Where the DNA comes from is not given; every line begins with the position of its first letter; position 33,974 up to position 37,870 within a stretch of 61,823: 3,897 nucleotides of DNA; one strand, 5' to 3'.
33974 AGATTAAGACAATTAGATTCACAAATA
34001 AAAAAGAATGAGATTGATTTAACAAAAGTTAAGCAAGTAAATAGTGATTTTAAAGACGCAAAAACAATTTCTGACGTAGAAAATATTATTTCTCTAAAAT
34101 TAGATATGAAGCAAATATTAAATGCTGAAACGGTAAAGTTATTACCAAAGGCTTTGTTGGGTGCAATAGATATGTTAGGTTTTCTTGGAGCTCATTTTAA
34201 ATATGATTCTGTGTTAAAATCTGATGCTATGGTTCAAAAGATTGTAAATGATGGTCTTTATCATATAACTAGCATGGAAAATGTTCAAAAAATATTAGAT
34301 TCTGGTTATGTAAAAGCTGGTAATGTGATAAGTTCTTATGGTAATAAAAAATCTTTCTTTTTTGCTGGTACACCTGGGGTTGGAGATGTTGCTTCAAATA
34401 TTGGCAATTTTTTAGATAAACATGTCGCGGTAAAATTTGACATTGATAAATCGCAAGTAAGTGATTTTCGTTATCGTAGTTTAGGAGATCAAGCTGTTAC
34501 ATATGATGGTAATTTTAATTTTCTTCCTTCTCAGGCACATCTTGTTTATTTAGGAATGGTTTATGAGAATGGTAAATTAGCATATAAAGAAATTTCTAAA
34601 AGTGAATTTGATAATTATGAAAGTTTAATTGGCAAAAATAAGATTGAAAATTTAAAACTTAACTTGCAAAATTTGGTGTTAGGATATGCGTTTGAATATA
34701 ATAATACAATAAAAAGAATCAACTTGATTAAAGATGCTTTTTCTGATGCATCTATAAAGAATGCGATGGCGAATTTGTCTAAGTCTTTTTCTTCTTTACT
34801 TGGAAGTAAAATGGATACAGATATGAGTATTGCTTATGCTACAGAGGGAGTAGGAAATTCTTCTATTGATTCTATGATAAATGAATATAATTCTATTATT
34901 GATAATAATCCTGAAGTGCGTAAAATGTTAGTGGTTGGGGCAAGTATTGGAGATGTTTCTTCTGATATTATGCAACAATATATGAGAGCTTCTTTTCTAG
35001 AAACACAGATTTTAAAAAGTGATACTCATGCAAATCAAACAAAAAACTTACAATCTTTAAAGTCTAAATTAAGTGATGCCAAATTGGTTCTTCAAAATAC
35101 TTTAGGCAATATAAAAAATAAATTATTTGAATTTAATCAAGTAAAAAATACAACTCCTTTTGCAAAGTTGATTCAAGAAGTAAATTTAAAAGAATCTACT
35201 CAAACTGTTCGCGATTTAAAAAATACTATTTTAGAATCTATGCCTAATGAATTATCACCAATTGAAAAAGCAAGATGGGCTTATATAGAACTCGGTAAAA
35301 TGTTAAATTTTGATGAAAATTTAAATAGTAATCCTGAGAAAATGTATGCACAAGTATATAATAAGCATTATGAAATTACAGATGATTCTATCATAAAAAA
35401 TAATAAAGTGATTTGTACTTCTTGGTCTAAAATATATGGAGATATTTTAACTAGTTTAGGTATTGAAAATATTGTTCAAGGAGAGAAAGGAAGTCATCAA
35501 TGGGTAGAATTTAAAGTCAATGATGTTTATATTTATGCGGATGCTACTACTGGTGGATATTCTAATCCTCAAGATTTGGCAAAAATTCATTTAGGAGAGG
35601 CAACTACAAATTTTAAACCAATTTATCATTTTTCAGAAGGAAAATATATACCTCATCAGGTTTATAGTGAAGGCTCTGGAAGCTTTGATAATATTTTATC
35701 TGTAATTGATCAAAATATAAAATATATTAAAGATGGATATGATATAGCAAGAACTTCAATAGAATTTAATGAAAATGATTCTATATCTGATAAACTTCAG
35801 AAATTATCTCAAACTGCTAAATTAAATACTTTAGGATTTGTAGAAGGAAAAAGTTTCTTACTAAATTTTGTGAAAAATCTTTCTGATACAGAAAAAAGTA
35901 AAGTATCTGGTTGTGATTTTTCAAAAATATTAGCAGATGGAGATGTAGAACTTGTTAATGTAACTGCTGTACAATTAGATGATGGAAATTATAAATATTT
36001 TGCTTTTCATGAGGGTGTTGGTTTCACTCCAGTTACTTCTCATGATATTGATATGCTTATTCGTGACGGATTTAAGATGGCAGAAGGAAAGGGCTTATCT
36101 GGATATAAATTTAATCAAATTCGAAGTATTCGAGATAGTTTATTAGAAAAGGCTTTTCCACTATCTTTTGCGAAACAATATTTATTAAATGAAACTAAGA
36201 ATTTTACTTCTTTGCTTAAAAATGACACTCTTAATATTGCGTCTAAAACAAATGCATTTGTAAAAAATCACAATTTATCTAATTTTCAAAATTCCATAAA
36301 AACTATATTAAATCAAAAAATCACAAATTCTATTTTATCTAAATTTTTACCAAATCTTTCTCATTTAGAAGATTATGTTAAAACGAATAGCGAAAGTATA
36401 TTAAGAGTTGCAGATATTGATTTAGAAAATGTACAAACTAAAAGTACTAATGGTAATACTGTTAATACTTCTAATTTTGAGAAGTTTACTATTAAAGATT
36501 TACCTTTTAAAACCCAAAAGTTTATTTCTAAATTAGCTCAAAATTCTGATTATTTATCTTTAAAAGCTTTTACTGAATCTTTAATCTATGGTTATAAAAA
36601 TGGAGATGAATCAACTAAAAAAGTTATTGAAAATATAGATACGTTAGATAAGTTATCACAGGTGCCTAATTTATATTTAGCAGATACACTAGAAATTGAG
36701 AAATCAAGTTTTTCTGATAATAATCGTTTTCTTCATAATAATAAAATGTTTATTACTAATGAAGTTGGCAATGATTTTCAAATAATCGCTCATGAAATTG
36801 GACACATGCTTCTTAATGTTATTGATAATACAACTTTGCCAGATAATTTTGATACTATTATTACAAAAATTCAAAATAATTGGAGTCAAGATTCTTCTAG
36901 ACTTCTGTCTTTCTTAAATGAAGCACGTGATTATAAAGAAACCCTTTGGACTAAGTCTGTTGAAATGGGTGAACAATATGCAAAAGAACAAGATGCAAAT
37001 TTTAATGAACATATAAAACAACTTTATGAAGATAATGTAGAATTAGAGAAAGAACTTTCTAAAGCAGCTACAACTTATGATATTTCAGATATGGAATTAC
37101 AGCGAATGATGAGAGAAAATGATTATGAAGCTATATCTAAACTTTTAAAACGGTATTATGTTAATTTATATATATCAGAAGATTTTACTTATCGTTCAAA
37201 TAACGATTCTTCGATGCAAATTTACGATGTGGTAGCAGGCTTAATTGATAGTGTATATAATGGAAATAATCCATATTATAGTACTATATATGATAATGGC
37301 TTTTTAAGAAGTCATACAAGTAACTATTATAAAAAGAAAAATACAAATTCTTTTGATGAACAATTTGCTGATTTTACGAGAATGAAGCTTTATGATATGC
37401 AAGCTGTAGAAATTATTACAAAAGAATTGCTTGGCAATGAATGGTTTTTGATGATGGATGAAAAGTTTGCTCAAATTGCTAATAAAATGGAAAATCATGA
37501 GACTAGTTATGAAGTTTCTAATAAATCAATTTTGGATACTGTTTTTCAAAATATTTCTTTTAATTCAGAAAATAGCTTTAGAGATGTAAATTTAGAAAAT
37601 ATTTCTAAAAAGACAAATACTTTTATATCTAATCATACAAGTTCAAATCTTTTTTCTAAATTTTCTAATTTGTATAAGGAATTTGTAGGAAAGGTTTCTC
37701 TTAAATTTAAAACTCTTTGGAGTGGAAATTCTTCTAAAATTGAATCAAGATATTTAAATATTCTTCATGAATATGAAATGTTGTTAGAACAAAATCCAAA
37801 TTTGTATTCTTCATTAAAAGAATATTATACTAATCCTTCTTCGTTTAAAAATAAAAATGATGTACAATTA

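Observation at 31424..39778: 2784-aa T7SS-linked protein stringing four different catalytic modules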

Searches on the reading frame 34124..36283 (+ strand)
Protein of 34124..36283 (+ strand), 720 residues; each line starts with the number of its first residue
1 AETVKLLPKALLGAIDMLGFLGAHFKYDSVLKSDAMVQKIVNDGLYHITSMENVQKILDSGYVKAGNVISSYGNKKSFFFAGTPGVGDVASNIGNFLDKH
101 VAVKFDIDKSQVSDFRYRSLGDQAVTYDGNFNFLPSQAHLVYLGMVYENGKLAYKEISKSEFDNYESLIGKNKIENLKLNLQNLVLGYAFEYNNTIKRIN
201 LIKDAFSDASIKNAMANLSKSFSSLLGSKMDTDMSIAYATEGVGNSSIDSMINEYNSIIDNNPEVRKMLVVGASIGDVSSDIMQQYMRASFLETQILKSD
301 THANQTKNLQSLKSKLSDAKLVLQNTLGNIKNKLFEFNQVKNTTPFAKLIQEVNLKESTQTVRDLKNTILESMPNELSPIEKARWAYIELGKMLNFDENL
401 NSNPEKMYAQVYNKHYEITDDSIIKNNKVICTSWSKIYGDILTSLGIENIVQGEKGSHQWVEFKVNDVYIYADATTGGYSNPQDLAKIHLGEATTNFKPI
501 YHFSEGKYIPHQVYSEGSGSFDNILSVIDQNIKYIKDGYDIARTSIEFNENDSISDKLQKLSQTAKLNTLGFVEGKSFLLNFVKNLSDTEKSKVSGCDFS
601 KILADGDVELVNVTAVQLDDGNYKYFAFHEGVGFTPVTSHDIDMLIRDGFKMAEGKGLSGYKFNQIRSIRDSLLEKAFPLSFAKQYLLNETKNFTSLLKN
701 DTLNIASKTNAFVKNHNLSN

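Call 60: predict_structure(alignment_id=A4)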
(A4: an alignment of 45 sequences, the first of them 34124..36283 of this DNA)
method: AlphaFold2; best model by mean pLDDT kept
length: 720 residues; sequences in the alignment: 45
mean_pLDDT: 78.6   pTM: 0.57
mean pLDDT of the five models: 78.6, 77.7, 76.8, 75.7, 74.3
residues with pLDDT >= 90: 338; 70-90: 150; 50-70: 128; < 50: 104
segments of 3 or more residues with pLDDT < 50: 221-246, 267-279, 334-342, 679-688, 693-720
pLDDT, mean of each block of 10 residues (from residue 1): 63 65 88 97 98 98 93 93 92 86 98 95 95 98 91 93 84 57 76 79 62 51 40 32 43 59 49 39 57 63 60 74 67 49 71 88 97 98 98 95 88 83 94 97 98 91 95 89 92 93 71 54 93 87 70 95 92 94 94 97 92 97 96 93 92 92 73 55 46 43 43 40
secondary structure, 60 per line:
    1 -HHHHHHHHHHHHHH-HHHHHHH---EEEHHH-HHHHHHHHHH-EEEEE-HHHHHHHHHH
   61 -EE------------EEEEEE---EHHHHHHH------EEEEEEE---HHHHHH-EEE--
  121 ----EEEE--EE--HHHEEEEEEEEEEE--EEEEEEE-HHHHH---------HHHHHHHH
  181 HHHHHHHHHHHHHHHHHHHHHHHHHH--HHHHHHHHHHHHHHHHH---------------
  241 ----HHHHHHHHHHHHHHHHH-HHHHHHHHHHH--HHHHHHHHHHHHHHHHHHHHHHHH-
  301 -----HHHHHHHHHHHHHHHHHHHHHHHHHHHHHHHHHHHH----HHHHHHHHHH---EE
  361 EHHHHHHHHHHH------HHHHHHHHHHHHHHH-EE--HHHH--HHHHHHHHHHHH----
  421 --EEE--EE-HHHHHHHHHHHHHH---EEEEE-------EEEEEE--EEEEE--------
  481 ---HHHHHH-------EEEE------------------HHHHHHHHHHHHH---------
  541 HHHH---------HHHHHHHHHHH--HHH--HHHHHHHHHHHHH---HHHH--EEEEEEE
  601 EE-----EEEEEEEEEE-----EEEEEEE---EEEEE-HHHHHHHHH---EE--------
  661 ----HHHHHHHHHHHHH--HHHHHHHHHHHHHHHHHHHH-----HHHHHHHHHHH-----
elements in order (helices of 4 or more, strands of 3 or more residues): H2-15 H17-23 E27-29 H34-43 E45-49 H51-60 E76-81 H86-92 E99-105 H109-114 E116-118 E125-128 E138-148 E151-157 H159-163 H173-206 H209-225 H245-261 H263-273 H276-299 H306-341 H346-355 E359-361 H362-372 H379-393 H399-402 H405-416 E423-425 H431-444 E448-452 E460-465 E468-472 H484-489 E497-500 H519-531 H541-544 H554-564 H572-584 H588-591 E594-602 E608-617 E623-629 E633-637 H639-647 H665-677 H680-699 H705-715

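Call 64: fold_search(model_id=the predicted structure, library=pdb)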
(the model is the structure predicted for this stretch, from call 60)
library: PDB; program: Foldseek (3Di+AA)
matches with E <= 10: 268; with E <= 0.001: 0
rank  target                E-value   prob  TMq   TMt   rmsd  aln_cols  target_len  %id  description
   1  3esw_A                1.7e-01  0.35  0.09  0.18  27.4       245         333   13  Complex of yeast PNGase with GlcNAc2-IAc. (released 2008-11-11)
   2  4xr7_J                4.5e-01  0.57  0.07  0.07  12.4        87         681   14  Structure of the Saccharomyces cerevisiae PAN2-PAN3 core complex (released 2015-01-28)
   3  4xr7_G                5.2e-01  0.63  0.07  0.07  11.4        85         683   10  Structure of the Saccharomyces cerevisiae PAN2-PAN3 core complex (released 2015-01-28)
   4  5olc_A                6.0e-01  0.35  0.05  0.10  10.7        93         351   16  Crystal structure of the 3,6-anhydro-D-galactonate cycloisomerase from Zobellia galactanivorans (released 2017-12-06)
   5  4q8h                  6.3e-01  0.89  0.07  0.08   3.2        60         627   10  Structure of the Saccharomyces cerevisiae PAN2 pseudoubiquitin-hydrolase-RNase module (released 2014-06-04)
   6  4xr7_D                6.6e-01  0.85  0.07  0.08   3.3        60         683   10  Structure of the Saccharomyces cerevisiae PAN2-PAN3 core complex (released 2015-01-28)
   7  6r9o_A                7.3e-01  0.80  0.07  0.09   3.4        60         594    8  Structure of Saccharomyces cerevisiae apo Pan2 pseudoubiquitin hydrolase-RNA exonuclease (UCH-Exo) module in complex w (released 2019-05-22)
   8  4q8g_A                7.7e-01  0.82  0.07  0.15   3.3        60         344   10  Structure of the Saccharomyces cerevisiae PAN2 pseudoubiquitin-hydrolase (released 2014-06-04)
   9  3kg6_D                7.7e-01  0.15  0.06  0.12   8.6        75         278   16  Dehydratase domain from CurF module of Curacin polyketide synthase (released 2010-01-19)
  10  4xr7_A                8.5e-01  0.57  0.07  0.07  11.3        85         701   10  Structure of the Saccharomyces cerevisiae PAN2-PAN3 core complex (released 2015-01-28)
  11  8vc9_E                8.5e-01  0.15  0.07  0.13  26.5       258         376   14  Hybrid response regulator LvrB from Leptospira / phosphorylated REC form (released 2024-12-18)
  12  6r9p_A                1.0e+00  0.44  0.07  0.08  11.5        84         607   13  Structure of Saccharomyces cerevisiae apo Pan2 pseudoubiquitin hydrolase-RNA exonuclease (UCH-Exo) module in complex w (released 2019-05-22)
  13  6r9j_A                1.1e+00  0.66  0.07  0.09   3.5        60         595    8  Structure of Saccharomyces cerevisiae apo Pan2 pseudoubiquitin hydrolase-RNA exonuclease (UCH-Exo) module in complex w (released 2019-05-22)
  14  6j4u_A                1.1e+00  0.51  0.13  0.31   6.5       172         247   12  Structural basis of tubulin detyrosination by vasohibins-SVBP enzyme complex and functional implications (released 2019-05-01)
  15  6ux2_A                1.1e+00  0.05  0.10  0.12  33.7       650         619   10  Crystal structure of ZIKV RdRp in complex with STAT2 (released 2020-07-08)
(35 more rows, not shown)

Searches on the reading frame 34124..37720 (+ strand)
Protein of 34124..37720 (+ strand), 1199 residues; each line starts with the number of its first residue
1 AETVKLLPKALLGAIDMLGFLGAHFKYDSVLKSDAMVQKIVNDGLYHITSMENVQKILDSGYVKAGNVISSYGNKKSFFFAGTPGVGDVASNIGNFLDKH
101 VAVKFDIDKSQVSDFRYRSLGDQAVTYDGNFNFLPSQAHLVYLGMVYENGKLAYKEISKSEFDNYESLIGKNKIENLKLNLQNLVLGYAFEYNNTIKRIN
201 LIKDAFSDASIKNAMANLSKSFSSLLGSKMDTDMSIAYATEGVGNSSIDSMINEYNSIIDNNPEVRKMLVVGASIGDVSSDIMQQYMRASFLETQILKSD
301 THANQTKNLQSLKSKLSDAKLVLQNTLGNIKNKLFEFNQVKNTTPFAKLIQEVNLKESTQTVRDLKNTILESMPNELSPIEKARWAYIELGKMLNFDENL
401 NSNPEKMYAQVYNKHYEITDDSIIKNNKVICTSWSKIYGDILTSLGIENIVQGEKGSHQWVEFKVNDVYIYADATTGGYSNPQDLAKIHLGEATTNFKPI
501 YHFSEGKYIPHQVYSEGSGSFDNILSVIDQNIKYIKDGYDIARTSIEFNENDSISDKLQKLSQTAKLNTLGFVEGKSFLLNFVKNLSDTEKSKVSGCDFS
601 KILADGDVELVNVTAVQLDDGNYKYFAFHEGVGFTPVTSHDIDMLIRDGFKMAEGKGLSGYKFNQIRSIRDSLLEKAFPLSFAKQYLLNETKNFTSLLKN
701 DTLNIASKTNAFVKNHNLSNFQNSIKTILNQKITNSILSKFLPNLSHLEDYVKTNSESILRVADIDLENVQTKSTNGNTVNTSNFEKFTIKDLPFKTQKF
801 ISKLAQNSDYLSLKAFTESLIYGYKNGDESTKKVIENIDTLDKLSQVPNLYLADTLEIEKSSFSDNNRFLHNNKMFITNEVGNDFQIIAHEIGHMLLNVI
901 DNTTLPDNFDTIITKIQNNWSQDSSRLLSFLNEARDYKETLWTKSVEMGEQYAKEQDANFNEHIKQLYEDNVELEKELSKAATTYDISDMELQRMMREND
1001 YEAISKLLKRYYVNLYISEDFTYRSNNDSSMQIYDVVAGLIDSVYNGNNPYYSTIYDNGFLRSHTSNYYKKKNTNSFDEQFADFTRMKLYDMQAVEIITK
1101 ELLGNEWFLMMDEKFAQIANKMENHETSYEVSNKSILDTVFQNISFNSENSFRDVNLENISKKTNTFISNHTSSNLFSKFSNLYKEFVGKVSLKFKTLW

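Call 34: search_protein_representatives(protein=window:34124-37720:+)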
Query: 1199 residues. Proteins with E-value up to 0.001 (for the whole library): 373; up to 1e-10: 163; up to 1e-30: 32. The best 150 are listed.
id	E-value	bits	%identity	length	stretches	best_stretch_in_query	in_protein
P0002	1.3e-195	669.1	42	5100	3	766-1164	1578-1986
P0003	1.7e-162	559.4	51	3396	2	769-1134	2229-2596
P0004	1.1e-106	374.7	40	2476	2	273-708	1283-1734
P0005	4.8e-95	336.1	40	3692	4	321-693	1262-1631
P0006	1.9e-76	274.5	37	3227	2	324-725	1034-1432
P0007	2.0e-59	218.1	33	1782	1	274-803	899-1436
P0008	5.5e-50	186.9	41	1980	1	5-235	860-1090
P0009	1.1e-49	185.8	44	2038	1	5-229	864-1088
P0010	1.5e-49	185.4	31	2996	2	9-226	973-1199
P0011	8.1e-48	179.7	30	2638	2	798-1142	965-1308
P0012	3.3e-46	174.4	35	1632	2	6-214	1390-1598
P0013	4.8e-44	167.2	35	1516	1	7-333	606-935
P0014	1.0e-43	166.1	34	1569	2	10-223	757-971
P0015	2.0e-42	161.9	32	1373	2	30-632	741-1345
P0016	2.2e-42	161.7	43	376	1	9-205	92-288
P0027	3.4e-35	137.9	29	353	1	800-1126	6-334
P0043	8.5e-27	110.1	37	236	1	31-215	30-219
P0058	3.0e-22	95.1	30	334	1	366-663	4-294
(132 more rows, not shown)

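Call 40: search_protein_families(library=pfam, proteins=[P0003, P0004], max_evalue=0.01)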
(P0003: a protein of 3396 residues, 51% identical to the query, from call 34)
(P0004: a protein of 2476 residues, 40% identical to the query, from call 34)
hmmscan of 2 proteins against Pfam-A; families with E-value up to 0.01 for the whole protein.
P0003 (3396 aa): 2 families
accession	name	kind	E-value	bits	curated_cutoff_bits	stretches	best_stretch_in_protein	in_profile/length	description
PF03496.20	ADPrib_exo_Tox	-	1.6e-17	63.9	23.4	1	1617-1725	55-174/196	ADP-ribosyltransferase exoenzyme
PF21447.3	Ppx-GppA_III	-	0.00027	21.3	27.3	1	1835-1947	43-149/177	Ppx/GppA phosphatase, domain III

P0004 (2476 aa): 0 families

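Call 68: search_dna_similar(query=window:34124-37720:+, collection=plasmids, mode=protein, max_evalue=0.001, max_rows=20)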
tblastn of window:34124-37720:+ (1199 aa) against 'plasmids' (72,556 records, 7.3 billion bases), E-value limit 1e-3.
No match.

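Call 108: find_encoding_contigs(protein=P0058, flank=6000, max_places=3)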
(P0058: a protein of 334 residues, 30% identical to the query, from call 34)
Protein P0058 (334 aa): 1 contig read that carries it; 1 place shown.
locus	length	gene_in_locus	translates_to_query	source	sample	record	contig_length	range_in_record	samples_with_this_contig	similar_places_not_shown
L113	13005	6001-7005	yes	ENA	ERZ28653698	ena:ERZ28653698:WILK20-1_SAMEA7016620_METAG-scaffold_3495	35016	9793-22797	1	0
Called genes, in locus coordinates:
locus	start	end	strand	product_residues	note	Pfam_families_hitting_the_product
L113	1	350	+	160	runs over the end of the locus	-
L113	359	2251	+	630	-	PF00890:FAD_binding_2 (faint), PF01134:GIDA, PF21680:GIDA_C_1st, PF13932:SAM_GIDA_C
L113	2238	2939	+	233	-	PF02527:GidB, PF13847:Methyltransf_31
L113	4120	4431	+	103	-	-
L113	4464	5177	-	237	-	-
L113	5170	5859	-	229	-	PF02463:SMC_N (faint), PF00005:ABC_tran, PF13304:AAA_21 (faint)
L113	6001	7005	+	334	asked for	-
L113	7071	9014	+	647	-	PF00270:DEAD (faint), PF04851:ResIII, PF17757:UvrB_inter, PF27431:UvrB_3rd, PF00271:Helicase_C, PF12344:UvrB, PF02151:UVR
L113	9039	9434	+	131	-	PF04020:Phage_holin_4_2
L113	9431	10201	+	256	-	PF01790:LGT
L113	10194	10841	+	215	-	PF03167:UDG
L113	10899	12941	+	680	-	PF07963:N_methyl (weak)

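Call 109: find_encoding_contigs(protein=P0027, flank=6000, max_places=3)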
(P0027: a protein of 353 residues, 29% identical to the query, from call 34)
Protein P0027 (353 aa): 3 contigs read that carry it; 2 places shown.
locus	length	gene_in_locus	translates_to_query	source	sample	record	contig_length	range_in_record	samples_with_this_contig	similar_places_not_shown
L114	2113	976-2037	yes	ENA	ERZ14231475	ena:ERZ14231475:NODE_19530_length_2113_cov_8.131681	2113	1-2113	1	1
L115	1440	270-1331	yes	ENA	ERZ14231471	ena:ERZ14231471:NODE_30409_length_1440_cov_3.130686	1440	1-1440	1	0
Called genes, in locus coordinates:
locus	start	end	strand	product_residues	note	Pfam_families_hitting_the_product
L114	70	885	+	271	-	PF00702:Hydrolase (faint), PF08282:Hydrolase_3, PF05116:S6PP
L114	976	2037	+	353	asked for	-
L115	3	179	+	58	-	?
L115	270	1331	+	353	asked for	-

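Call 110: find_encoding_contigs(protein=P0043, flank=6000, max_places=3)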
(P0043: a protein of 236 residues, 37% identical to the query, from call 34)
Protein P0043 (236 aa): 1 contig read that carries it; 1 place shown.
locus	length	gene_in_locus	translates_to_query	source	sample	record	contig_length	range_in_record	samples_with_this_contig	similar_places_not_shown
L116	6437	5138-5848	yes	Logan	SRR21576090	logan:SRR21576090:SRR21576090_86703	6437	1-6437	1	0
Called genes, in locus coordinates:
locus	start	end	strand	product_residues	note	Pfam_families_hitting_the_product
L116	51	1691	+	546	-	PF07963:N_methyl (faint)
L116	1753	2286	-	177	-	PF10688:Imp-YgjV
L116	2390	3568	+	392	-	PF01266:DAO (faint), PF03486:HI0933_like, PF07992:Pyr_redox_2, PF13738:Pyr_redox_3 (weak), PF22780:HI0933_like_1st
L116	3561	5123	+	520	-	PF28550:DUF8436, PF07992:Pyr_redox_2 (faint), PF01266:DAO (faint), PF03486:HI0933_like (weak), PF13738:Pyr_redox_3 (faint), PF21688:FAD-depend_C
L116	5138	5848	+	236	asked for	-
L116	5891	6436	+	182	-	?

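Call 111: find_encoding_contigs(protein=P0002, flank=8000, max_places=2)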
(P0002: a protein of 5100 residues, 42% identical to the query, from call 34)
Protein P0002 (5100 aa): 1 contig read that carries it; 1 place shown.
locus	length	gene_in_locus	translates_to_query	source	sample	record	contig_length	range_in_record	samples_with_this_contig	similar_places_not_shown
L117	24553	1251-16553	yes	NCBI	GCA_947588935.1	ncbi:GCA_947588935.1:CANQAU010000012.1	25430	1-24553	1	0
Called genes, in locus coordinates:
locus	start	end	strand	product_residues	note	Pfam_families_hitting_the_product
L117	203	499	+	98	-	-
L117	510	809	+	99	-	-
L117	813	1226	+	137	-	-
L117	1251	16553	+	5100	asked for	PF03496:ADPrib_exo_Tox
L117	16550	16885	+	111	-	-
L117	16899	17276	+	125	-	PF13780:DUF4176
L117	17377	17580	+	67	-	PF00584:SecE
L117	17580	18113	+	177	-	PF02357:NusG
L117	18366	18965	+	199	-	PF03946:Ribosomal_L11_N, PF00298:Ribosomal_L11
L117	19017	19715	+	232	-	PF00687:Ribosomal_L1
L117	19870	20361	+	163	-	PF00466:Ribosomal_L10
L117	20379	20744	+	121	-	PF16320:Ribosomal_L12_N, PF00542:Ribosomal_L12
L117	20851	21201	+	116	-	-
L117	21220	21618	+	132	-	-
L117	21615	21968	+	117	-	-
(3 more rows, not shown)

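Call 112: find_encoding_contigs(protein=P0003, flank=8000, max_places=2)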
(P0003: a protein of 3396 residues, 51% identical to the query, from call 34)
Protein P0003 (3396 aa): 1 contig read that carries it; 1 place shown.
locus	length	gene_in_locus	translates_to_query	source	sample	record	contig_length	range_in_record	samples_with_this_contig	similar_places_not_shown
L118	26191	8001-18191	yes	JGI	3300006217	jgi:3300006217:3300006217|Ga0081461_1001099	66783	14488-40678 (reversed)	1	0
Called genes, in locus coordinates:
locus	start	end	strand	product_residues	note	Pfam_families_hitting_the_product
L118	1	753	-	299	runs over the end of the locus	PF00890:FAD_binding_2 (faint), PF01266:DAO (faint), PF03486:HI0933_like (weak), PF07992:Pyr_redox_2, PF12831:FAD_oxidored (weak), PF13450:NAD_binding_8 (weak), PF13738:Pyr_redox_3, PF00070:Pyr_redox (weak), +1 more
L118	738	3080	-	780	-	PF03477:ATP-cone, PF13597:NRDD, PF00462:Glutaredoxin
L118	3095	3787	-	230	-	PF13353:Fer4_12, PF04055:Radical_SAM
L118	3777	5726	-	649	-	PF03477:ATP-cone, PF13597:NRDD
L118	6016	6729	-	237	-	PF01609:DDE_Tnp_1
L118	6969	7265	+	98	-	PF06013:WXG100 (weak), PF24693:DUF7660 (faint)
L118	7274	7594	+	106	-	-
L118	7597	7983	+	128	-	-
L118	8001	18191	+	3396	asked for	PF03496:ADPrib_exo_Tox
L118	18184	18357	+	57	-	-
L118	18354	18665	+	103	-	PF13780:DUF4176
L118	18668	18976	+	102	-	-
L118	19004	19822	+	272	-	PF01026:TatD_DNase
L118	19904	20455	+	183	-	-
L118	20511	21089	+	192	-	PF12844:HTH_19 (weak), PF13560:HTH_31, PF01381:HTH_3, PF07022:Phage_CI_repr (faint), PF01381:HTH_3 (weak)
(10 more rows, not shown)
